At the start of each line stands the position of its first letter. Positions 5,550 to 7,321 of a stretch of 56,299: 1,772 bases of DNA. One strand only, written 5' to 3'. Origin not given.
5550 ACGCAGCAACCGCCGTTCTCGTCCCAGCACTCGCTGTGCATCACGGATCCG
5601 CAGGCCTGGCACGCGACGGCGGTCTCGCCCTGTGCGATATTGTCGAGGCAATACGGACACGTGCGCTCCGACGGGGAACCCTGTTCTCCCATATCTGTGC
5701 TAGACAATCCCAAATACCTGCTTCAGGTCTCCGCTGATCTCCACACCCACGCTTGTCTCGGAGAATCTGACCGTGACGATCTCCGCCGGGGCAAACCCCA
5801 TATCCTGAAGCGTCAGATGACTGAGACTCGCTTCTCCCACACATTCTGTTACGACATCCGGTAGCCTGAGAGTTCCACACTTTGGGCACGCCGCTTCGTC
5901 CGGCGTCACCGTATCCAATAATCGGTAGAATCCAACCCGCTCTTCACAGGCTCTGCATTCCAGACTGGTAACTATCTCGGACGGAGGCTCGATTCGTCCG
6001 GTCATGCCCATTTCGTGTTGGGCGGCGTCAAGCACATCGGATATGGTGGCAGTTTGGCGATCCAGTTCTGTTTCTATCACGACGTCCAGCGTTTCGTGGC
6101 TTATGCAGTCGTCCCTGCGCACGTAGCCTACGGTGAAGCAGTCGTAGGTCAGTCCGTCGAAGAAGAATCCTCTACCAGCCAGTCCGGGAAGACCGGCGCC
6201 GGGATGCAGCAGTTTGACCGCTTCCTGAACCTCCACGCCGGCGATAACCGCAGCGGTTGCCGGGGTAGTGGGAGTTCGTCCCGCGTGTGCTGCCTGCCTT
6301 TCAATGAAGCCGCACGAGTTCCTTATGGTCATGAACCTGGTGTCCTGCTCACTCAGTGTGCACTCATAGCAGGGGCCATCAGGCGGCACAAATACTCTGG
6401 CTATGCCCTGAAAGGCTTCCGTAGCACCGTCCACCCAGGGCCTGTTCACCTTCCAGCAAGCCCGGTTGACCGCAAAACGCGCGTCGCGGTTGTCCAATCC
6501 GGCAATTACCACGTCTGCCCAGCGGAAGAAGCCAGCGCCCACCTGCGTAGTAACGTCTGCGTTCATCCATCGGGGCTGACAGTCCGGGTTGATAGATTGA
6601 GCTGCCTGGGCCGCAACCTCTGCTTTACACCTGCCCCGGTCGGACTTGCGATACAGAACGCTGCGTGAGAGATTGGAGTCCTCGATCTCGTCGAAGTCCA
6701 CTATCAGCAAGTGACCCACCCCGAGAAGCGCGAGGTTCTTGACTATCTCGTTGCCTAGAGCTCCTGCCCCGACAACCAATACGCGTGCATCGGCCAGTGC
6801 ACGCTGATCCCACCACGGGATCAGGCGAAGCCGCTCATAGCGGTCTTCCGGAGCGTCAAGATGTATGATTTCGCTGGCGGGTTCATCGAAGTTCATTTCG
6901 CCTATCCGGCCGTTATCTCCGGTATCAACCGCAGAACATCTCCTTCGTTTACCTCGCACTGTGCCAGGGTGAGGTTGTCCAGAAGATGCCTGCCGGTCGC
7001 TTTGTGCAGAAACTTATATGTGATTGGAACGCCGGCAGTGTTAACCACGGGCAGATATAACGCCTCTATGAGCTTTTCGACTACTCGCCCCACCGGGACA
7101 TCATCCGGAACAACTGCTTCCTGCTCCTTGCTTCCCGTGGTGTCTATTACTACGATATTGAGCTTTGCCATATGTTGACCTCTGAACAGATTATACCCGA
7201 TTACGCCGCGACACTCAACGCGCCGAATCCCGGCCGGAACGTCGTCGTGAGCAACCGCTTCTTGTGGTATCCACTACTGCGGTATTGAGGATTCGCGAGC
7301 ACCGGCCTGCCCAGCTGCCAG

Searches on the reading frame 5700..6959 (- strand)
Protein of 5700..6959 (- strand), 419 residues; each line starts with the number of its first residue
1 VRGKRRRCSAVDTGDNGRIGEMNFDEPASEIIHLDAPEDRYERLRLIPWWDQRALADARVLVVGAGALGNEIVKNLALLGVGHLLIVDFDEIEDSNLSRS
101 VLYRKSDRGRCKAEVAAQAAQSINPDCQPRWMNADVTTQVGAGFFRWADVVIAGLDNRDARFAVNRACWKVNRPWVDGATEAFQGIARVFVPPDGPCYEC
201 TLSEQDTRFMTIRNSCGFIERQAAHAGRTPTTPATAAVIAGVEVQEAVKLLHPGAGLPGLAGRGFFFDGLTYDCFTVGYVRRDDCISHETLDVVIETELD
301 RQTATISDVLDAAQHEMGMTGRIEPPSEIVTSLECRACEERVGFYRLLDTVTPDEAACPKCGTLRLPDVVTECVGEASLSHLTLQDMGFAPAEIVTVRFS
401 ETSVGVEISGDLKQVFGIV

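Call 3: search_protein_families(library=pfam, proteins=[window:5700-6959:-], max_evalue=0.01)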
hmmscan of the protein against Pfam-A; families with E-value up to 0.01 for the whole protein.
window:5700-6959:- (419 aa): 2 families
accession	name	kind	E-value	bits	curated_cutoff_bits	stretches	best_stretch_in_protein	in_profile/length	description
PF00899.27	ThiF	-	1.7e-55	188.2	28.1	1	45-274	8-224/238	ThiF family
PF01488.26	Shikimate_DH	-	0.0067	16.9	24.3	0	54-87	9-42/138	Shikimate / quinate 5-dehydrogenase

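Call 4: search_protein_families(library=padloc, proteins=[window:5700-6959:-], max_evalue=0.01)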
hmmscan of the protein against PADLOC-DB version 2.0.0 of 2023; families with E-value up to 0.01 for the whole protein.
window:5700-6959:- (419 aa): 32 families (the best 25 are shown)
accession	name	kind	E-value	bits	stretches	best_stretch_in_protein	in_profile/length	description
PDLC00829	E1-E2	-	4e-17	60.4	1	42-201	156-319/426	E1-E2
PDLC00836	E1-E2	-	2.6e-13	47.4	1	52-203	336-492/602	E1-E2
PDLC00832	E1-E2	-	6e-13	45.8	1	53-122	334-402/588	E1-E2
PDLC00856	E1-E2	-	1e-12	45.3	1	56-166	321-431/573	E1-E2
PDLC00828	E1-E2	-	2.9e-12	44.6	1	33-140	151-257/431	E1-E2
PDLC00847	E1-E2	-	4.9e-12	43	1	50-189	279-418/523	E1-E2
PDLC00848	E1-E2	-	8.7e-12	42.1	1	53-136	370-452/607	E1-E2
PDLC00840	E1-E2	-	2.1e-11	41.6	1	53-174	209-332/458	E1-E2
PDLC00835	E1-E2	-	5.2e-11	39.6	1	26-170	343-486/778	E1-E2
PDLC00855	E1-E2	-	7.9e-11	39.7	1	51-143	296-387/579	E1-E2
PDLC00837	E1-E2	-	1.1e-10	38.9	1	53-205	321-483/593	E1-E2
PDLC00839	E1-E2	-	2.6e-10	37.2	1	53-133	366-445/602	E1-E2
PDLC00844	E1-E2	-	8.3e-10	35.9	1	50-153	269-373/489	E1-E2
PDLC03847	BilD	-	1.3e-09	35.3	1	58-170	209-323/453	-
PDLC00851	E1-E2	-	2.9e-09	34.3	1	53-151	236-335/491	E1-E2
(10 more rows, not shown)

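Call 52: search_solved_structures(query=window:5700-6896:-, max_evalue=1e-10, show_alignments=0)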
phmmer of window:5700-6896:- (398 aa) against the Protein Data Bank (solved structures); distinct sequences matched with E-value up to 1e-10: 53.
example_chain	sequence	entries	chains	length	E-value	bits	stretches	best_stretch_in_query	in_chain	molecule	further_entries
8oif_A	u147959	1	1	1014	2e-30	109.2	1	32-181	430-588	Ubiquitin-like modifier-activating enzyme 7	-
8se9_A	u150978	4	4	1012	2.1e-30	109.2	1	32-181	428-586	Ubiquitin-like modifier-activating enzyme 7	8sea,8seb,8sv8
9jtc_A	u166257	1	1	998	5.1e-28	101.3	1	31-177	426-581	UBA7 protein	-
5tr4_A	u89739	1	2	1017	1.9e-26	96.2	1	30-180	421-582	Ubiquitin-activating enzyme E1 1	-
6nya_A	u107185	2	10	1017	4.7e-26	94.9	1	30-180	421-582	Ubiquitin-activating enzyme E1 1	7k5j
5l6h_A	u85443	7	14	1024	4.7e-26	94.8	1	30-180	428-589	Ubiquitin-activating enzyme E1 1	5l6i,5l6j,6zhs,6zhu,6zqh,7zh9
3cmm_A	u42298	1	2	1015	4.7e-26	94.8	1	30-180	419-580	Ubiquitin-activating enzyme E1 1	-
4nnj_A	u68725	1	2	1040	4.8e-26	94.8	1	30-180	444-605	Ubiquitin-activating enzyme E1 1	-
6zht_C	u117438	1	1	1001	3.1e-25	92.1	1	30-180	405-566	Ubiquitin-activating enzyme E1 1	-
3kyd_B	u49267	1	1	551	5e-24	88.2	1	31-193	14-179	SUMO-activating enzyme subunit 2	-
9dqb_B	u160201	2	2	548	5.1e-24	88.1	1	31-193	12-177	SUMO-activating enzyme subunit 2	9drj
3kyc_B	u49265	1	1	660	5.8e-24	88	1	31-193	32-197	SUMO-activating enzyme subunit 2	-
6cwy_D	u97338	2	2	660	5.8e-24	88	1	31-193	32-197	SUMO-activating enzyme subunit 2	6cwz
6xog_B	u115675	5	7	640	6.4e-24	87.8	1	31-193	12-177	SUMO-activating enzyme subunit 2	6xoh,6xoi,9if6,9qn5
1y8q_B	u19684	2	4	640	6.4e-24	87.8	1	31-193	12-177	Ubiquitin-like 2 activating enzyme E1B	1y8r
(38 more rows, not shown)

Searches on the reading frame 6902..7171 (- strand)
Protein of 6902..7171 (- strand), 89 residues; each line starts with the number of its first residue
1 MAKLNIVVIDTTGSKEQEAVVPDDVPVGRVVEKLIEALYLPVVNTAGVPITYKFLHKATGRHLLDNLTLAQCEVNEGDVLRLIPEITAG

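Call 3: search_protein_families(library=pfam, proteins=[window:6902-7171:-], max_evalue=0.01)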
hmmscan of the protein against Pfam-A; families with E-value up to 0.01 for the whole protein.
window:6902-7171:- (89 aa): 1 family
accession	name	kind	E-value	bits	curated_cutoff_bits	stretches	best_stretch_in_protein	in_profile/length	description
PF08817.16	YukD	-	6.9e-10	40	27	1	8-82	5-76/76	WXG100 protein secretion system (Wss), protein YukD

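Call 4: search_protein_families(library=padloc, proteins=[window:6902-7171:-], max_evalue=0.01)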
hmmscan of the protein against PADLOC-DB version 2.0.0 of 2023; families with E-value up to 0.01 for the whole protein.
window:6902-7171:- (89 aa): 0 families

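Call 51: search_solved_structures(query=window:6902-7171:-, max_evalue=1, show_alignments=2)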
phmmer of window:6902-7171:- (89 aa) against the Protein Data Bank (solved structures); distinct sequences matched with E-value up to 1: 1.
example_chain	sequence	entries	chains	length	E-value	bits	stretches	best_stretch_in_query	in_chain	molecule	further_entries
7lzg_A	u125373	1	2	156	0.25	15.4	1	14-60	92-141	CBS domain protein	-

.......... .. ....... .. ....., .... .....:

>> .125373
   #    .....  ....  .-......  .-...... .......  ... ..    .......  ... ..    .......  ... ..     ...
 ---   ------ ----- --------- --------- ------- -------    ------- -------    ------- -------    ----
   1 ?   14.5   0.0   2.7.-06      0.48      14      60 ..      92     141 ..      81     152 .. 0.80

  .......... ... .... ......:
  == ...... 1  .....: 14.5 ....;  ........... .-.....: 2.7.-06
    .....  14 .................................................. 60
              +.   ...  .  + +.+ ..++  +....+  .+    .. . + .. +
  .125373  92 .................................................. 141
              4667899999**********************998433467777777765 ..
